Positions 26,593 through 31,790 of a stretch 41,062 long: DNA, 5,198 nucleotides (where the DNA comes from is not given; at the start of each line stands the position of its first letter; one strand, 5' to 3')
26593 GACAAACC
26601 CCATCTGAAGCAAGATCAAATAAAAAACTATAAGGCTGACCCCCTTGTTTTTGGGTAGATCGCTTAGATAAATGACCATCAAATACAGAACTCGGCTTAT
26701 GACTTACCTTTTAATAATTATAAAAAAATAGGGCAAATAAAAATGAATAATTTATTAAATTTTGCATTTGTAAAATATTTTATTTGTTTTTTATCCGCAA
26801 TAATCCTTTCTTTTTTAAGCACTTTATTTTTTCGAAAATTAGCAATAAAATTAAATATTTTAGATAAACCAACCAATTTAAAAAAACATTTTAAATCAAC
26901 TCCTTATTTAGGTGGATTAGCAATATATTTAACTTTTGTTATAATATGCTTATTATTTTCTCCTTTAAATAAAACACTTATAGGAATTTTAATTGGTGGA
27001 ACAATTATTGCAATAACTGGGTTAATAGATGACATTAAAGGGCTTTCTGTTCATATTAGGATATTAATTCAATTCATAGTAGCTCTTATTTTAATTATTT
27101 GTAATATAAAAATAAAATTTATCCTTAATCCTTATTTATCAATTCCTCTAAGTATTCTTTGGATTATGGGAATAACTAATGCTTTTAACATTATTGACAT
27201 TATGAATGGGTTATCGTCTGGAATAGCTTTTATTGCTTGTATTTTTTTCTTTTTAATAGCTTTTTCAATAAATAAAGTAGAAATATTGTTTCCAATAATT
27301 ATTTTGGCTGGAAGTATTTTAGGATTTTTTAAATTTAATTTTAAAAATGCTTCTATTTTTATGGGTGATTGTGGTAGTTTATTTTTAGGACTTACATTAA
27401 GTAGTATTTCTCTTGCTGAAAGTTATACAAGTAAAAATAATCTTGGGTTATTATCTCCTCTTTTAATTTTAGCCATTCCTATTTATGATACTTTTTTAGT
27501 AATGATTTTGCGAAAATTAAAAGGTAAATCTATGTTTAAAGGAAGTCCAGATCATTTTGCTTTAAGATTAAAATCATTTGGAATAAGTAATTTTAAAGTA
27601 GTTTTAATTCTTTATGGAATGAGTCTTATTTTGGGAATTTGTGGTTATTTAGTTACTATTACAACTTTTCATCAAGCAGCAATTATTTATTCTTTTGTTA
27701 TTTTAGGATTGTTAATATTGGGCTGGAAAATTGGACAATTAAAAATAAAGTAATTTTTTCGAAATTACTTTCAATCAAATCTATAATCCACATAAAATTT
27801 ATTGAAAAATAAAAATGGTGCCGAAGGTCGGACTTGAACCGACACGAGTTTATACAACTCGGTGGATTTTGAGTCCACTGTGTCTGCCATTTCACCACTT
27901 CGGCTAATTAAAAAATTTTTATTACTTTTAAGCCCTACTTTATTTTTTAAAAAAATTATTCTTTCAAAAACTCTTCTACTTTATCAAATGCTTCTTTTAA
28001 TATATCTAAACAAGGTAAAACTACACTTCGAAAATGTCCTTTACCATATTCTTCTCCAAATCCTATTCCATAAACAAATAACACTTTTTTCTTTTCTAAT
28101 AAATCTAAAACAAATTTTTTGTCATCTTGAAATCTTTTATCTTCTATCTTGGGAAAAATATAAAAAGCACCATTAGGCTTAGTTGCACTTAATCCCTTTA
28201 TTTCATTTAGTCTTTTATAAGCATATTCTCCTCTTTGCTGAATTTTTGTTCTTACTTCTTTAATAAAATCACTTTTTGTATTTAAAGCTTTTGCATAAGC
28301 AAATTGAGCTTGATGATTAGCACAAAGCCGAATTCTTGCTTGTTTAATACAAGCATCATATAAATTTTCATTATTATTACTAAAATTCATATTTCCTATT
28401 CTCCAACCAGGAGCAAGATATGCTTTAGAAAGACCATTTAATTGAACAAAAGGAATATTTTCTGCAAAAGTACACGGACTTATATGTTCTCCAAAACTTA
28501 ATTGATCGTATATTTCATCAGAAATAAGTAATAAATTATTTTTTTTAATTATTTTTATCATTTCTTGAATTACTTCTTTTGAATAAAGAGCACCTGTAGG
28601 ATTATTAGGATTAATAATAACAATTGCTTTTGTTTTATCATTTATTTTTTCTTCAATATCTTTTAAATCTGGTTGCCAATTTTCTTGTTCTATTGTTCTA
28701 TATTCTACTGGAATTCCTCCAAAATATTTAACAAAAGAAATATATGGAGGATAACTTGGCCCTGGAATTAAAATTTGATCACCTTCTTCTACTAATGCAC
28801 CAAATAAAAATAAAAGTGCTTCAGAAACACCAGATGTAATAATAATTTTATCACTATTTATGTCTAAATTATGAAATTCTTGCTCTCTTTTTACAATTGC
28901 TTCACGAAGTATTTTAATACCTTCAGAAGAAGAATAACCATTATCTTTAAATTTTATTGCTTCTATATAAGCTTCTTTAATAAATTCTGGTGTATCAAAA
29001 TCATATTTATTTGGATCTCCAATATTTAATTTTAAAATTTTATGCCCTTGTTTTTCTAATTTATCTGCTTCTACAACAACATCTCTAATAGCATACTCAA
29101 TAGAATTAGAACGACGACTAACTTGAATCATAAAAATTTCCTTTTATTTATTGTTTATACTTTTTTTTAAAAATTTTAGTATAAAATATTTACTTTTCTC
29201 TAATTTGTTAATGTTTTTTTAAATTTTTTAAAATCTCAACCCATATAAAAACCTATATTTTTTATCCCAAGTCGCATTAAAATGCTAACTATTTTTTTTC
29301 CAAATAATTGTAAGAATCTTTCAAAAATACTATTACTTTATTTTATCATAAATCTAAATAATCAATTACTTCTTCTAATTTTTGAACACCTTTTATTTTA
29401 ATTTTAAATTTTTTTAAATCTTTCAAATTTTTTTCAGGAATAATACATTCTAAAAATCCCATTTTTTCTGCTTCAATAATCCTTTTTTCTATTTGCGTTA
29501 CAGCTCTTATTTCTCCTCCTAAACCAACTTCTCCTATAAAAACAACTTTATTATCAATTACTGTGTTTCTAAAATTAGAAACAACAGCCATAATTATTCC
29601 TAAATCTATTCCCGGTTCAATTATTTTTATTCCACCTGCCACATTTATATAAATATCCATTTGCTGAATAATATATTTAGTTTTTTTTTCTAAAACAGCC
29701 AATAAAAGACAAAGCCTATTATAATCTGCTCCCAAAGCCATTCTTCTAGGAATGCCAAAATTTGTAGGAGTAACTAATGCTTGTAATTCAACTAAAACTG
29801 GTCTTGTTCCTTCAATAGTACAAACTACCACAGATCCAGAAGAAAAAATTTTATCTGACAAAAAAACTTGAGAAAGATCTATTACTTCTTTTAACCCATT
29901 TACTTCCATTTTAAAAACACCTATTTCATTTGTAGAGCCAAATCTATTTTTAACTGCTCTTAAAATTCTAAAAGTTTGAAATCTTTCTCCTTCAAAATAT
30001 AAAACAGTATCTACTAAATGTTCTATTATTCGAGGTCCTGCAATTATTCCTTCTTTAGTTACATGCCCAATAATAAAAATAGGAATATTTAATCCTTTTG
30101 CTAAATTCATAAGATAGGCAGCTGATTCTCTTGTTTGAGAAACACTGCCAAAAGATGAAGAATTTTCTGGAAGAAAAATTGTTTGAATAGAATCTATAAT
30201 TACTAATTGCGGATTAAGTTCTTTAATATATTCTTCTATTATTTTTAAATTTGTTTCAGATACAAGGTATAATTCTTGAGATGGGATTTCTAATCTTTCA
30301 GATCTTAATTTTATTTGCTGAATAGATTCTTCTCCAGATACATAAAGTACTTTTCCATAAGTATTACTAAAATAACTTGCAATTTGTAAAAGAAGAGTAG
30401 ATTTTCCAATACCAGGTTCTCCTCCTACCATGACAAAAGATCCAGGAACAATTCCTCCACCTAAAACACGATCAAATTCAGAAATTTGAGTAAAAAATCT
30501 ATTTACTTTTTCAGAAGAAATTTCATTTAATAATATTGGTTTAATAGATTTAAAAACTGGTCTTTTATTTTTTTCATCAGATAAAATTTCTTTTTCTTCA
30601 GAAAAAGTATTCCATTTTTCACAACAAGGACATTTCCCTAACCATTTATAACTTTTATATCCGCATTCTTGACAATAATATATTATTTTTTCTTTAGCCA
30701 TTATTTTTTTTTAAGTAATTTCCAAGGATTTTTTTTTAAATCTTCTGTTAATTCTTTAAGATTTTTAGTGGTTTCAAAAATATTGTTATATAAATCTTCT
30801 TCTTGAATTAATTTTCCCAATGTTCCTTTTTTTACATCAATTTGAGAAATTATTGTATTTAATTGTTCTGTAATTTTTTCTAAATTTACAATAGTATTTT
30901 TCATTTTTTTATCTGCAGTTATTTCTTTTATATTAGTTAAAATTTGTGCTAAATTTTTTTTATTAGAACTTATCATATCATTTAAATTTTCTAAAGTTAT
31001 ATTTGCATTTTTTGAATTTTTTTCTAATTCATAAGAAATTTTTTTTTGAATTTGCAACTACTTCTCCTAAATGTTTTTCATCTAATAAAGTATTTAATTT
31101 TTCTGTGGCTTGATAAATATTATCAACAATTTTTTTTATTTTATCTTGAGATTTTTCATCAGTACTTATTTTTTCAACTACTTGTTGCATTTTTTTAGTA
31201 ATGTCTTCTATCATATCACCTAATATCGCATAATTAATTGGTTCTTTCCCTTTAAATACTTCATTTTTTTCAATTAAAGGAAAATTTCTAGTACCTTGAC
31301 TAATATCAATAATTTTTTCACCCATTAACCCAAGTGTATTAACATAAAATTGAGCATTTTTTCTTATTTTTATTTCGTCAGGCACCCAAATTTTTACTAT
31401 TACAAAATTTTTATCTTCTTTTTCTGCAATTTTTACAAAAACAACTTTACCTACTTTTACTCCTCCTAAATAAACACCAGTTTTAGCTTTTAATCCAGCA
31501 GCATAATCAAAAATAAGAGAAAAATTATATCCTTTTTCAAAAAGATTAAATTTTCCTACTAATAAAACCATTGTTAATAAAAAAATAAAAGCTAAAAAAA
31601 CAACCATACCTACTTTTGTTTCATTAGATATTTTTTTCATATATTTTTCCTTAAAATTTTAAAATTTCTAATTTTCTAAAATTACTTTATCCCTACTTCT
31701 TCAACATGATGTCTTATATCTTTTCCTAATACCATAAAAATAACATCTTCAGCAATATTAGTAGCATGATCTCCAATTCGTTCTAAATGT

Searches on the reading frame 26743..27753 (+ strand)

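Call 59: search_protein_families(library=pfam, proteins=[window:26743-27753:+], max_evalue=0.001)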
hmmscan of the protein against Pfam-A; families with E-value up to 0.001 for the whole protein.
window:26743-27753:+ (336 aa): 1 family
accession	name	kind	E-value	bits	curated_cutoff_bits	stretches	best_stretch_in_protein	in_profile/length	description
PF00953.26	Glycos_transf_4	-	1.5e-35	123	27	1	80-224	2-157/160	Glycosyl transferase family 4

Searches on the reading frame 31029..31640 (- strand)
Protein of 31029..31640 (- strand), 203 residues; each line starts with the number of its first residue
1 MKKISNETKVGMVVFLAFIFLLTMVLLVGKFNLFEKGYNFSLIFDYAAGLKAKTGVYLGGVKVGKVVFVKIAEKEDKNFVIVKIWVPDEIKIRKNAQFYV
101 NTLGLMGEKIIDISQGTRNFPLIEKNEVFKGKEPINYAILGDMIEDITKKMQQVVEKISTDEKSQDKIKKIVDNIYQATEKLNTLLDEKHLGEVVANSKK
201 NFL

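Call 59: search_protein_families(library=pfam, proteins=[window:31029-31640:-], max_evalue=0.001)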
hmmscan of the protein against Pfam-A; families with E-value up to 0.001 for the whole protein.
window:31029-31640:- (203 aa): 1 family
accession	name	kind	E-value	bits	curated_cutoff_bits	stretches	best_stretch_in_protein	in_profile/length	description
PF02470.25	MlaD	-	7.6e-13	48.9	25.1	1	37-116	2-81/81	MlaD protein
